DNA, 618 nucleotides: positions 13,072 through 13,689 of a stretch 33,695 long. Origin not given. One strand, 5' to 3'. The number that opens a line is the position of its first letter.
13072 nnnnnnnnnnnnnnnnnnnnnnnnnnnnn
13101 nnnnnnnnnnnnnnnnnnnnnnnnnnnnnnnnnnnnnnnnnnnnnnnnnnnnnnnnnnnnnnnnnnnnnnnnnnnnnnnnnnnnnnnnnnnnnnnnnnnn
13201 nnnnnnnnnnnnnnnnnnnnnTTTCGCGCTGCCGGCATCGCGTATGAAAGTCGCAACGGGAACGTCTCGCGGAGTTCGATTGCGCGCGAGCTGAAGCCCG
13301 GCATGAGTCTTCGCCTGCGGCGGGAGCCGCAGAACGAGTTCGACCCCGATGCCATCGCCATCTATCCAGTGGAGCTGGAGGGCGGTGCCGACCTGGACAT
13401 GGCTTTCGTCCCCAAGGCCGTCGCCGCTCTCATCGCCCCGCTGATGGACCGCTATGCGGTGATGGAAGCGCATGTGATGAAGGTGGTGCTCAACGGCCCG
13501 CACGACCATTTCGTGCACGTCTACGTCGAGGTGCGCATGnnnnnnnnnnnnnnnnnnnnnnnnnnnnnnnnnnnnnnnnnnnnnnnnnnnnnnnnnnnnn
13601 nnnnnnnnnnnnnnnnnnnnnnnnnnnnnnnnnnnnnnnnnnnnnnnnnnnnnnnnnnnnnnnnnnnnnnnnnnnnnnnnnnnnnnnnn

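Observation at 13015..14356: Membrane-anchored HIRAN protein plus periplasm-facing partner inserted between the tail chaperones and the tape measure gene, closed by its own terminator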

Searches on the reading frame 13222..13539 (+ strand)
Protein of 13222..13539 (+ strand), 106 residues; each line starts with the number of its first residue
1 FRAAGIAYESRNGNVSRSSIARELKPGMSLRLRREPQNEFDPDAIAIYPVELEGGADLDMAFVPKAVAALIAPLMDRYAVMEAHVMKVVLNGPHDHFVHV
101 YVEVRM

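Call 79: search_dna_similar(query=window:13222-13539:+, collection=phages, mode=protein, max_evalue=10, max_rows=40)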
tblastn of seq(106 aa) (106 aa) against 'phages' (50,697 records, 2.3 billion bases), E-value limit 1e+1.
Records with a match: 32; places in all: 32; records where one place covers at least 80% of the query: 3.
Best place of each record, by identity: <60% 32.
By first word of the organism name: Xanthomonas 13; Pseudomonas 6; Stenotrophomonas 5; Bacillus 2; Streptococcus 2; Bacteriophage 1; Variovorax 1; Clostridioides 1; Marine 1.
By host as written in the record: - 4; Xanthomonas sp. 3; Stenotrophomonas maltophilia D1585 3; Stenotrophomonas maltophilia SM102 2; Bacillus megaterium str. ATCC 43725 2; Xanthomonas oryzae pv. oryzae 2; Xanthomonas oryzae 2; Xanthomonas arboricola pv. juglandis IVIA 1317-1a 2; and 9 more.
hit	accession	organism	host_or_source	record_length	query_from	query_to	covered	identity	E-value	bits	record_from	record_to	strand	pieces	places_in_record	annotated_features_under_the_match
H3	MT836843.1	Bacteriophage sp.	human fecal samples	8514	2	89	83%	27.3%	2e-2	38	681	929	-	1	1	record has no annotation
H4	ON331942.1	Stenotrophomonas phage vB_Sm_QDWS359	Stenotrophomonas maltophilia SM102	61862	16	76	58%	37.7%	8e-2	37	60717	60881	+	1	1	hypothetical protein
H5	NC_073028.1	Stenotrophomonas phage vB_Sm_QDWS359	Stenotrophomonas maltophilia SM102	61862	16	76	58%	37.7%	8e-2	37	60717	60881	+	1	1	hypothetical protein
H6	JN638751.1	Bacillus phage G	Bacillus megaterium str. ATCC 43725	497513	4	91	83%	26.1%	6e-4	43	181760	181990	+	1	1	253: gp253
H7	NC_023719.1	Bacillus phage G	Bacillus megaterium str. ATCC 43725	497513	4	91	83%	26.1%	6e-4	43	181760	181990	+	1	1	253: gp253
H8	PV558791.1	Variovorax phage VBv52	Variovorax boronicumulans DSM 21722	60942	22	77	53%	37.5%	1e-3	42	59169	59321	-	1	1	record has no annotation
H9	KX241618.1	Xanthomonas phage Xoo-sp2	Xanthomonas oryzae pv. oryzae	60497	22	77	53%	37.5%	2e-3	41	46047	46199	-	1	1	hypothetical protein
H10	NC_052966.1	Xanthomonas phage Xoo-sp2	Xanthomonas oryzae pv. oryzae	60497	22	77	53%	37.5%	2e-3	41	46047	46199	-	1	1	hypothetical protein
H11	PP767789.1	Clostridioides phage phiCDKH02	Clostridioides difficile CD500-12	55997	1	77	73%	26.9%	9e+0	31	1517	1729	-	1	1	HIRAN domain-containing protein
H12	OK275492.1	Xanthomonas phage FMYAK-P1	Xanthomonas sp.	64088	16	76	58%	32.8%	6e-1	34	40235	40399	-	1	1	HIRAN domain-containing protein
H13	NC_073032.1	Xanthomonas phage FMYAK-P1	Xanthomonas sp.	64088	16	76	58%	32.8%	6e-1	34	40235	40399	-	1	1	HIRAN domain-containing protein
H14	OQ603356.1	Xanthomonas phage Ep029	Xanthomonas sp. SH48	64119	16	76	58%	32.8%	6e-1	34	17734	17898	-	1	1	record has no annotation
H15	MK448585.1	Streptococcus satellite phage Javan625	Streptococcus uberis B362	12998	32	76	42%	44.4%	3e-1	35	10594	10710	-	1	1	hypothetical protein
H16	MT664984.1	Xanthomonas phage Xp12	Xanthomonas oryzae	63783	16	76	58%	31.1%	1e+0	34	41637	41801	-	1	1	hypothetical protein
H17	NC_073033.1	Xanthomonas phage Xp12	Xanthomonas oryzae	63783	16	76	58%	31.1%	1e+0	34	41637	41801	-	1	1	hypothetical protein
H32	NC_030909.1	Pseudomonas phage YMC11/07/P54_PAE_BP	carbapenem-resistant Pseudomonas ...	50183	4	48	42%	37.8%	5e-2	37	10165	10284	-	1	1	HIRAN domain-containing protein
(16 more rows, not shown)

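Call 95: get_annotated_region(hit=H12, flank=3000)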
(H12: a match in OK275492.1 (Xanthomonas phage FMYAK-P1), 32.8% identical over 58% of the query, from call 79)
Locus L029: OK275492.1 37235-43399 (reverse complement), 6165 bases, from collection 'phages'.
description: Xanthomonas phage FMYAK-P1, complete genome.
organism: Xanthomonas phage FMYAK-P1 (NCBI taxid 2886031)
taxonomy: Viruses; Duplodnaviria; Heunggongvirae; Uroviricota; Caudoviricetes; Mesyanzhinovviridae; Bradleyvirinae; Bosavirus
host: Xanthomonas sp.; source: water run off; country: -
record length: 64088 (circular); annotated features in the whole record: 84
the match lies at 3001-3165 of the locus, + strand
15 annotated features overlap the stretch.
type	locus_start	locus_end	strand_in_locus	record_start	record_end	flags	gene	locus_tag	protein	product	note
CDS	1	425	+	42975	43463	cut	-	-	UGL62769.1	putative dihydrofolate reductase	-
CDS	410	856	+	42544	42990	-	-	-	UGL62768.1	hypothetical protein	-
CDS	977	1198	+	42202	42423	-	-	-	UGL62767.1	hypothetical protein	-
CDS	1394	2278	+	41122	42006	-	-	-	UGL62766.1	hypothetical protein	-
CDS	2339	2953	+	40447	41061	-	-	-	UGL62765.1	hypothetical protein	-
CDS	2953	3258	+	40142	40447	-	-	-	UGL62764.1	HIRAN domain-containing protein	-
CDS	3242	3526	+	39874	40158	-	-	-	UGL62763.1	hypothetical protein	-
CDS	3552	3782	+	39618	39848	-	-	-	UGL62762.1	hypothetical protein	-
CDS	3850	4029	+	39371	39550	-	-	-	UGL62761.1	hypothetical protein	-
CDS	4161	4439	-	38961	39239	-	-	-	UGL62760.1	hypothetical protein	-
CDS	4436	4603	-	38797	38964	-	-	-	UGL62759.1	hypothetical protein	-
CDS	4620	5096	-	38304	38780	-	-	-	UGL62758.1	virion structural protein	-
CDS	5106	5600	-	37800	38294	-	-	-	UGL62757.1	endolysin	-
CDS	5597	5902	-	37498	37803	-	-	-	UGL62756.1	hypothetical protein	-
CDS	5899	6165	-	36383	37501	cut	-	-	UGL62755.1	tail fiber protein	-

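Call 96: get_annotated_region(hit=H32, flank=3000)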
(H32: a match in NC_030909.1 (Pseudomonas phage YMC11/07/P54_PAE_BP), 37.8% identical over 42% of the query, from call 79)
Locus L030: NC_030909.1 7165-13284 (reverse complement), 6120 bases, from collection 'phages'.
description: Pseudomonas phage YMC11/07/P54_PAE_BP, complete genome.
organism: Pseudomonas phage YMC11/07/P54_PAE_BP (NCBI taxid 1777064)
taxonomy: Viruses; Duplodnaviria; Heunggongvirae; Uroviricota; Caudoviricetes
host: carbapenem-resistant Pseudomonas aeruginosa YMC11/07/P54; source: -; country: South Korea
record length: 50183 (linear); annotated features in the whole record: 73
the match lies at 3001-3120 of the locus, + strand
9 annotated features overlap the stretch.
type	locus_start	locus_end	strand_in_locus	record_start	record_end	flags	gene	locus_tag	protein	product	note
CDS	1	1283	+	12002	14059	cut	-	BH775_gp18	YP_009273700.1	structural protein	-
CDS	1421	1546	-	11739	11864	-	-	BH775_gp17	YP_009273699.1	hypothetical protein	-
CDS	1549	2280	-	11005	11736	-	-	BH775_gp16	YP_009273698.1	anti-repressor Ant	-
CDS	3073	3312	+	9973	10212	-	-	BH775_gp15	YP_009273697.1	HIRAN domain-containing protein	-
CDS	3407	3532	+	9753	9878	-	-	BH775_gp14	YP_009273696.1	hypothetical protein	-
CDS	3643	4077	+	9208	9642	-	-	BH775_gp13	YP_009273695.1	endolysin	-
CDS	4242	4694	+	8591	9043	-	-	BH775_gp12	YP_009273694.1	Rz-like spanin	-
CDS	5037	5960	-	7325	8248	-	-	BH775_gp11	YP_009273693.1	hypothetical protein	-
CDS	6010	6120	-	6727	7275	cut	-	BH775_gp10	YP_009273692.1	hypothetical protein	-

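Call 97: get_annotated_region(hit=H11, flank=3000)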
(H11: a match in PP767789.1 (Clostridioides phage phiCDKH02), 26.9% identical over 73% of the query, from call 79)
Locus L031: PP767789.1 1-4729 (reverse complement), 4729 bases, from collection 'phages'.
description: Clostridioides phage phiCDKH02, complete genome.
organism: Clostridioides phage phiCDKH02 (NCBI taxid 3145026)
taxonomy: Viruses
host: Clostridioides difficile CD500-12; source: clinical sample; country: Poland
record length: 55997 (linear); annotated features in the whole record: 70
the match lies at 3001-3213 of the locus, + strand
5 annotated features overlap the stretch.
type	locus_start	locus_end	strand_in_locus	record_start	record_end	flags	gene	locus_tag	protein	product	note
CDS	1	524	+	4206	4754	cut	-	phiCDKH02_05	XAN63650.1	helix-turn-helix transcriptional regulator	-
CDS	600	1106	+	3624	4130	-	-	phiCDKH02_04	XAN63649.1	ImmA/IrrE family metallo-endopeptidase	-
CDS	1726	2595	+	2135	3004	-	-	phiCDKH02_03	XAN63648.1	HipA domain-containing protein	-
CDS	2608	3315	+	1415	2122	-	-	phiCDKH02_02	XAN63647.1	HIRAN domain-containing protein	-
CDS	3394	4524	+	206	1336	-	-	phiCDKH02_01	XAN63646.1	site-specific integrase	-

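Call 105: get_annotated_region(hit=H3, flank=1500)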
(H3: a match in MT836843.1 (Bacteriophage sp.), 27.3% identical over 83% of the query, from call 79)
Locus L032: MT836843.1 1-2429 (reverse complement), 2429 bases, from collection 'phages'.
description: UNVERIFIED: Bacteriophage sp. clone scaffold_3214 genomic sequence.
organism: Bacteriophage sp. (NCBI taxid 38018)
taxonomy: Viruses
host: -; source: human fecal samples; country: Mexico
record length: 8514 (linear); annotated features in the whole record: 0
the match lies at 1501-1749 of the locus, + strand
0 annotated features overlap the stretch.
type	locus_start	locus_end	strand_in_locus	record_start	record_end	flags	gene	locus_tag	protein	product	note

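Call 106: get_annotated_region(hit=H6, flank=1500)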
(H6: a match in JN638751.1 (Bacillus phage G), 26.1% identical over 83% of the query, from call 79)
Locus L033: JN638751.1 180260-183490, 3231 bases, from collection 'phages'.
description: Bacillus phage G, complete genome.
organism: Bacillus phage G (NCBI taxid 2884420)
taxonomy: Viruses; Duplodnaviria; Heunggongvirae; Uroviricota; Caudoviricetes; Donellivirus; Donellivirus gee
host: Bacillus megaterium str. ATCC 43725; source: soil; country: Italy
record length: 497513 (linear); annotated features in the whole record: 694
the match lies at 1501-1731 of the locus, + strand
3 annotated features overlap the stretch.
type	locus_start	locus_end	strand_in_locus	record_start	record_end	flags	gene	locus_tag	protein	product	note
CDS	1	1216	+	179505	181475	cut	252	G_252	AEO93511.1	gp252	DNA gyrase subunit B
CDS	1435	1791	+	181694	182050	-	253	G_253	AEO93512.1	gp253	-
CDS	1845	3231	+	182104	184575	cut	254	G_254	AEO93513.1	gp254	DNA gyrase subunit A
